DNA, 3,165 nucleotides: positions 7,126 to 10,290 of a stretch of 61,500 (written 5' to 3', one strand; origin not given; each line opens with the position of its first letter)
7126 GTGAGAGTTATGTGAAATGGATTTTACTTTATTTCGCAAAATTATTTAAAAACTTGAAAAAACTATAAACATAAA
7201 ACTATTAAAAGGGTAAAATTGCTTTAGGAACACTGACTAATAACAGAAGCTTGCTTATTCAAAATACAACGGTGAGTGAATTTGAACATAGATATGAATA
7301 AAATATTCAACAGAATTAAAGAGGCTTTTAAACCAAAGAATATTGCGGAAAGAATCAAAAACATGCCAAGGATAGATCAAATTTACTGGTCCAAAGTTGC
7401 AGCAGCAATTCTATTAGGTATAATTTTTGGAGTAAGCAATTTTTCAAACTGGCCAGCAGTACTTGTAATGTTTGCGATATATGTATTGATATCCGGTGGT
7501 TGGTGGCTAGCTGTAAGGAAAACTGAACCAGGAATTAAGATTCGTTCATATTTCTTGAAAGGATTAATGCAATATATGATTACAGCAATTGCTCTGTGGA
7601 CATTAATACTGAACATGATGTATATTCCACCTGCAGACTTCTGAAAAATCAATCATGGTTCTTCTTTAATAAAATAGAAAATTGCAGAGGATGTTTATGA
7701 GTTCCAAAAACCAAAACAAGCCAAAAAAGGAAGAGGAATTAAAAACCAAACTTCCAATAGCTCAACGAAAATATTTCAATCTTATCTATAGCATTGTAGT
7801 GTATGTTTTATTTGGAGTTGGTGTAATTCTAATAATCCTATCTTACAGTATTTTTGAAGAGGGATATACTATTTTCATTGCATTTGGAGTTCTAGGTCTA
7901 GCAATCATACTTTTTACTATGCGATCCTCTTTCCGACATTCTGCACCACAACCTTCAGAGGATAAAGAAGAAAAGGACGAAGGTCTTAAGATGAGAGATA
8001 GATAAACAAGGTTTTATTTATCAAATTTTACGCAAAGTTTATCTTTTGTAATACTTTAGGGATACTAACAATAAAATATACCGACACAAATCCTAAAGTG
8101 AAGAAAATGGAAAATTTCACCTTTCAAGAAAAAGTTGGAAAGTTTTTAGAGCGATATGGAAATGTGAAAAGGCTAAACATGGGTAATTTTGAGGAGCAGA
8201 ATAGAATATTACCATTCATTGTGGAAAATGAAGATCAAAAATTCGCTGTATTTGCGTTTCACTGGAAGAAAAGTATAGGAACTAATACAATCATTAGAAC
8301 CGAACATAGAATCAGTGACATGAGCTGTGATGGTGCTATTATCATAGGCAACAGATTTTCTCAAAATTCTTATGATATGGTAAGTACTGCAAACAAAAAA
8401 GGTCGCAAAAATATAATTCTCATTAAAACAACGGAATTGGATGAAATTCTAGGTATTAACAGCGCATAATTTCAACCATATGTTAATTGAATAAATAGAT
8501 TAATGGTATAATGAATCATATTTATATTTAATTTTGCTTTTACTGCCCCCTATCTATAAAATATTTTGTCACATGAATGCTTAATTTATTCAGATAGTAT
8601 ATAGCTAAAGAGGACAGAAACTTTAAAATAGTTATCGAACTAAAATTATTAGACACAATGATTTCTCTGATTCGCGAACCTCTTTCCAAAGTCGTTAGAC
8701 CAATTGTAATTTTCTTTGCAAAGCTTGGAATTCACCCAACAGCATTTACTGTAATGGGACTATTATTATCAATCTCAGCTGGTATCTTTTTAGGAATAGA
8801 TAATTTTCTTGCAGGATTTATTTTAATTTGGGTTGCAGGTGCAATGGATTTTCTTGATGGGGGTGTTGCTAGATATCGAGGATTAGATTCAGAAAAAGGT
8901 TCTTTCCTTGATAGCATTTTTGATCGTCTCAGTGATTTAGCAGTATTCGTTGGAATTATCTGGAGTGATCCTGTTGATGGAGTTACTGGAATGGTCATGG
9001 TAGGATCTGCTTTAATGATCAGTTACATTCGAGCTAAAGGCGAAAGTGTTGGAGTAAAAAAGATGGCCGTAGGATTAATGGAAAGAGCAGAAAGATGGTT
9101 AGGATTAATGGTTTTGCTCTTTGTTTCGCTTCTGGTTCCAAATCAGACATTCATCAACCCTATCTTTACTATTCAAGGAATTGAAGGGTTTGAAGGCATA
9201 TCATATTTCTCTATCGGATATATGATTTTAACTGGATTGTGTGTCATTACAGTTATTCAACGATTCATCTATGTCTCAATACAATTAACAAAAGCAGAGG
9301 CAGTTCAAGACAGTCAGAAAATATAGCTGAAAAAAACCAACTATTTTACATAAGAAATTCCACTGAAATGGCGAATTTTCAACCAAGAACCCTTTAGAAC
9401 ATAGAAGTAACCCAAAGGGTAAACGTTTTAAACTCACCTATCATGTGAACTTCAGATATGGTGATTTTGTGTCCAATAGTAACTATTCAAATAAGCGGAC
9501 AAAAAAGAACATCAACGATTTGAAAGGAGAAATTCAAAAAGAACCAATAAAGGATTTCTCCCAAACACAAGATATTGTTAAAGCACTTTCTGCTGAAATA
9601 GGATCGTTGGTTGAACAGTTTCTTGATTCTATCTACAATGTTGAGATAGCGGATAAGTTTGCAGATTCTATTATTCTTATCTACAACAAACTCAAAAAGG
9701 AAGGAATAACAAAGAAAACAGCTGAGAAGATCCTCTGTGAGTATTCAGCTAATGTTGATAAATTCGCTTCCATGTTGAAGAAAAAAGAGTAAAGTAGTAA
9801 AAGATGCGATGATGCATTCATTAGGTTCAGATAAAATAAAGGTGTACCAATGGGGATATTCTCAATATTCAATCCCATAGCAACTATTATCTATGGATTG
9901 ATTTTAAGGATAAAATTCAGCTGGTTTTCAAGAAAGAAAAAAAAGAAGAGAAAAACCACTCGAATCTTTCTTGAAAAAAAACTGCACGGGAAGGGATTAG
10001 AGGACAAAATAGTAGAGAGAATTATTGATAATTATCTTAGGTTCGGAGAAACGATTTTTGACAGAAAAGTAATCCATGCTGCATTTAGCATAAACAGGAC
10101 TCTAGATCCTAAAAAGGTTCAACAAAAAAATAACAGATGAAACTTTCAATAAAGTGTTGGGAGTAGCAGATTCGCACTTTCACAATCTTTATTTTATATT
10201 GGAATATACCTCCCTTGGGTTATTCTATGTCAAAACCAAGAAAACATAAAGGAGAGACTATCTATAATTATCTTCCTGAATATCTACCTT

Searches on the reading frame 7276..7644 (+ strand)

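Call 80: search_protein_families(library=pfam, proteins=[window:7276-7644:+], max_evalue=0.5)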
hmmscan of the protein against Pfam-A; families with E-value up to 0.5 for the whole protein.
window:7276-7644:+ (122 aa): 3 families
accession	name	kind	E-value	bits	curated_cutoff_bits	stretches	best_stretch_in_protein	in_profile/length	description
PF07019.17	EMC6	-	3.4e-06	27.9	23.3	1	36-111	2-80/81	EMC6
PF17332.7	DUF5592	-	0.018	15.9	26.7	1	20-88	4-69/89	Family of unknown function (DUF5592)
PF03419.18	Peptidase_U4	-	0.047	13.4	28.4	1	37-113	62-131/284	Sporulation factor SpoIIGA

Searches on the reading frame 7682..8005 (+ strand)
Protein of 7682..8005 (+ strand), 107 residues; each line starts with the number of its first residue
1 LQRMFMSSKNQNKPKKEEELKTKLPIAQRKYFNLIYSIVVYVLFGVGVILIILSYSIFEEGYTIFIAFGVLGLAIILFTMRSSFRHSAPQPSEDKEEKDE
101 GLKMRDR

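Call 80: search_protein_families(library=pfam, proteins=[window:7682-8005:+], max_evalue=0.5)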
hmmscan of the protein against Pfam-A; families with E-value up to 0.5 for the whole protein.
window:7682-8005:+ (107 aa): 8 families
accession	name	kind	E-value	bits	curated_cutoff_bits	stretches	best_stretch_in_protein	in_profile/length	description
PF20990.2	DUF2207_C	-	0.0027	17.9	33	1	9-81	115-187/247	Predicted membrane protein (DUF2207) C-terminal domain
PF03878.20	YIF1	-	0.0047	16.8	27.6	1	46-97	164-215/245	YIF1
PF04831.18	POPDC1-3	-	0.072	13.7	28.1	1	42-85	4-47/140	POPDC1-3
PF15345.11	TMEM51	-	0.08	13.1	25.5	1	35-56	59-80/237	Transmembrane protein 51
PF11027.13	DUF2615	-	0.1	13.1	23.4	0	60-97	51-90/104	Protein of unknown function (DUF2615)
PF06781.17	CrgA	-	0.16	12.6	24.8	1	8-62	8-60/89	Cell division protein CrgA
PF13630.11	SdpI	-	0.34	11.5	28.2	1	41-79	31-68/71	SdpI/YfhL protein family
PF12420.13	DUF3671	-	0.46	10.3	34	0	15-79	143-205/223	Fam-L, Fam-M like protein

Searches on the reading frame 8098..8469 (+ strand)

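Call 4: search_protein_families(library=pfam, proteins=[window:8098-8469:+], max_evalue=0.01)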
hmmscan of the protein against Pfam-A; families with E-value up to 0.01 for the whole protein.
window:8098-8469:+ (123 aa): 2 families
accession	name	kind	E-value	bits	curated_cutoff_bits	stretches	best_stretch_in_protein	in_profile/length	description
PF04471.18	Mrr_cat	-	0.00029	21.4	21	1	2-117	2-114/115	Restriction endonuclease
PF02401.23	LYTB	-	0.0043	16.8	24.5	1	57-114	177-235/267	LytB protein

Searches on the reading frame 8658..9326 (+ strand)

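Call 4: search_protein_families(library=pfam, proteins=[window:8658-9326:+], max_evalue=0.01)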
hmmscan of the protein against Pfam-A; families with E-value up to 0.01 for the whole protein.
window:8658-9326:+ (222 aa): 1 family
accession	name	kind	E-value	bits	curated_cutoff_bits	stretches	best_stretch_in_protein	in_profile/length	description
PF01066.26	CDP-OH_P_transf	-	2.4e-14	54.4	22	1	26-158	3-135/152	CDP-alcohol phosphatidyltransferase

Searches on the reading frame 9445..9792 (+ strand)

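Call 4: search_protein_families(library=pfam, proteins=[window:9445-9792:+], max_evalue=0.01)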
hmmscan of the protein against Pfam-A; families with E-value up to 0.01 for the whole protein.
window:9445-9792:+ (115 aa): 1 family
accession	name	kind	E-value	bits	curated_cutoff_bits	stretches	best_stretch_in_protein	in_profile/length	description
PF07798.16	CCDC90-like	-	0.0052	17.1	33.5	0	18-66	54-102/175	Coiled-coil domain-containing protein 90-like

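Call 80: search_protein_families(library=pfam, proteins=[window:9445-9792:+], max_evalue=0.5)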
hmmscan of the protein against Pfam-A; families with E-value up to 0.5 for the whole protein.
window:9445-9792:+ (115 aa): 2 families
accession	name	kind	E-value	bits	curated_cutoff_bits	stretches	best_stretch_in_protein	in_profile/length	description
PF07798.16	CCDC90-like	-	0.0052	17.1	33.5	0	18-66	54-102/175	Coiled-coil domain-containing protein 90-like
PF22123.2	Exu_RNase_H_like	-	0.059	14.4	27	1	39-86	65-110/163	Exuperantia RNAse H-like domain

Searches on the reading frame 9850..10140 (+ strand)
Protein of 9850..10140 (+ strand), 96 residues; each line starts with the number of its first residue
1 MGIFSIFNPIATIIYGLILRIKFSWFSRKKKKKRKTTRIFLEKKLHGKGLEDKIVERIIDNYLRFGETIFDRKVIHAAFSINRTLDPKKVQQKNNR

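Call 4: search_protein_families(library=pfam, proteins=[window:9850-10140:+], max_evalue=0.01)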
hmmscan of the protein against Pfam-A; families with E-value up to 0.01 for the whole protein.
window:9850-10140:+ (96 aa): 1 family
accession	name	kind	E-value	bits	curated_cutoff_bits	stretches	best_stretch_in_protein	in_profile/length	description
PF08520.15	Mitofissin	-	0.0015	18.7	27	1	49-77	33-61/69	Mitofissin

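Call 80: search_protein_families(library=pfam, proteins=[window:9850-10140:+], max_evalue=0.5)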
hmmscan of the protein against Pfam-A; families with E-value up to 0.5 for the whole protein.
window:9850-10140:+ (96 aa): 3 families
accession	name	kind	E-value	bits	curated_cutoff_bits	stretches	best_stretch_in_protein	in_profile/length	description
PF08520.15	Mitofissin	-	0.0015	18.7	27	1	49-77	33-61/69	Mitofissin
PF14963.11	Get2_like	-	0.032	14.7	25.2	1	4-79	189-259/270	Get2-like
PF15117.11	UPF0697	-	0.18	12.4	27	1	11-41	16-46/98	Uncharacterised protein family UPF0697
